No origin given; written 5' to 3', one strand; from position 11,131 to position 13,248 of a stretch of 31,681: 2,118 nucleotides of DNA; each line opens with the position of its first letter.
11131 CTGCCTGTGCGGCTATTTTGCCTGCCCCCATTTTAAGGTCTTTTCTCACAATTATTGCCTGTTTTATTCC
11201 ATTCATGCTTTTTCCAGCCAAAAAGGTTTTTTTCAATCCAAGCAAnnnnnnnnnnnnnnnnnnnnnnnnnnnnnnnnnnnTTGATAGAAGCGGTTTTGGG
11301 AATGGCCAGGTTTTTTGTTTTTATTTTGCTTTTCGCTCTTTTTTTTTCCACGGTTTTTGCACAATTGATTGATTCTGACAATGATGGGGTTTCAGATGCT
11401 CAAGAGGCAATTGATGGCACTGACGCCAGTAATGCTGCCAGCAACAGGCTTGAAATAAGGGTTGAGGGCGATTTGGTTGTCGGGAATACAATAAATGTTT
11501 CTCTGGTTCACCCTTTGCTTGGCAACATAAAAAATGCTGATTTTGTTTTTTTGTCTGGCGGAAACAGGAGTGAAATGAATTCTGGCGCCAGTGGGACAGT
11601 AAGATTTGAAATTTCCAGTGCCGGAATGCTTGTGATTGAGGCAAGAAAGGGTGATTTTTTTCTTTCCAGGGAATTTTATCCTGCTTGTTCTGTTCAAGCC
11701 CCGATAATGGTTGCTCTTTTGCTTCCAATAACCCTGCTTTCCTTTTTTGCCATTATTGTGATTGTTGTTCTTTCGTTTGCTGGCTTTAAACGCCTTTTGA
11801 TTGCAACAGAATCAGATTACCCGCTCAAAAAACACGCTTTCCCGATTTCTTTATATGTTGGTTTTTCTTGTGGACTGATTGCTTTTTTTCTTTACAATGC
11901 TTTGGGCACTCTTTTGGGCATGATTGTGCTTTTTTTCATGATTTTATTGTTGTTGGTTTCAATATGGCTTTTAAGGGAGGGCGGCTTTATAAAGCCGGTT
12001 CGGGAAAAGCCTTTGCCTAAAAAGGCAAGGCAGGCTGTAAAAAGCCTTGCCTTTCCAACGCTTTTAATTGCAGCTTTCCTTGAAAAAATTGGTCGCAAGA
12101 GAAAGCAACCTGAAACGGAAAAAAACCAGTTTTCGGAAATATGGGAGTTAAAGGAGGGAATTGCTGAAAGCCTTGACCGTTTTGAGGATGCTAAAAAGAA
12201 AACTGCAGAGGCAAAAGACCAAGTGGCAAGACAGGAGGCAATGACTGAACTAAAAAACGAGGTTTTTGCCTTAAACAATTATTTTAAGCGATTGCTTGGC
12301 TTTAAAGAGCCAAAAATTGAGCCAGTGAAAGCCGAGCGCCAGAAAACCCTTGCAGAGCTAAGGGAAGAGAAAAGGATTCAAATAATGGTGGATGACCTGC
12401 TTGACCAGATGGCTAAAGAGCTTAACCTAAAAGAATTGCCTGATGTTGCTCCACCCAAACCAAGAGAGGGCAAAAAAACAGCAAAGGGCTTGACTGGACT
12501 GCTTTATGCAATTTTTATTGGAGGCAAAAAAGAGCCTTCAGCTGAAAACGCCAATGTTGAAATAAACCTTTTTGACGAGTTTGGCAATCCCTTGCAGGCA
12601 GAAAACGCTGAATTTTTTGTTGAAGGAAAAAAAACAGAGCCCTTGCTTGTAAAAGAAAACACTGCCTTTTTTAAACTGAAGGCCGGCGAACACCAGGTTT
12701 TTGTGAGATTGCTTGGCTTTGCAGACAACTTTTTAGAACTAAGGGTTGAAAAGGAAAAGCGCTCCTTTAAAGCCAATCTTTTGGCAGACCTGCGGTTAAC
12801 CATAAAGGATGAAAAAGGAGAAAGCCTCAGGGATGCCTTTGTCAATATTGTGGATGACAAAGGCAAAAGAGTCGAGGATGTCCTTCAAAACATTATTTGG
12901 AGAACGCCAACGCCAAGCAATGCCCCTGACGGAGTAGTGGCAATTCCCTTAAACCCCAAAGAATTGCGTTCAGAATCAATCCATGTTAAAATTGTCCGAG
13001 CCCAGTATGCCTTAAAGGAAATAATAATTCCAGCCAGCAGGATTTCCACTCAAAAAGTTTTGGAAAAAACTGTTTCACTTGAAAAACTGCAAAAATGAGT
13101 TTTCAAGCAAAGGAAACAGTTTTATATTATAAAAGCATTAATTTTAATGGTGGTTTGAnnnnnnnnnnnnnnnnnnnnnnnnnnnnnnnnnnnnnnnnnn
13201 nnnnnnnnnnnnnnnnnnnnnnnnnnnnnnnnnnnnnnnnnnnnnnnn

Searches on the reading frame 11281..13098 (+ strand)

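Call 21: search_protein_families(library=pfam, proteins=[window:11281-13098:+], max_evalue=0.01)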
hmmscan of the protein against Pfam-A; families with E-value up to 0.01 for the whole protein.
window:11281-13098:+ (605 aa): 1 family
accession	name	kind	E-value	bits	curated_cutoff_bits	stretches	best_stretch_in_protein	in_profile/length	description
PF18884.5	TSP3_bac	-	0.00041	20.6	25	1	31-48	1-18/22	Bacterial TSP3 repeat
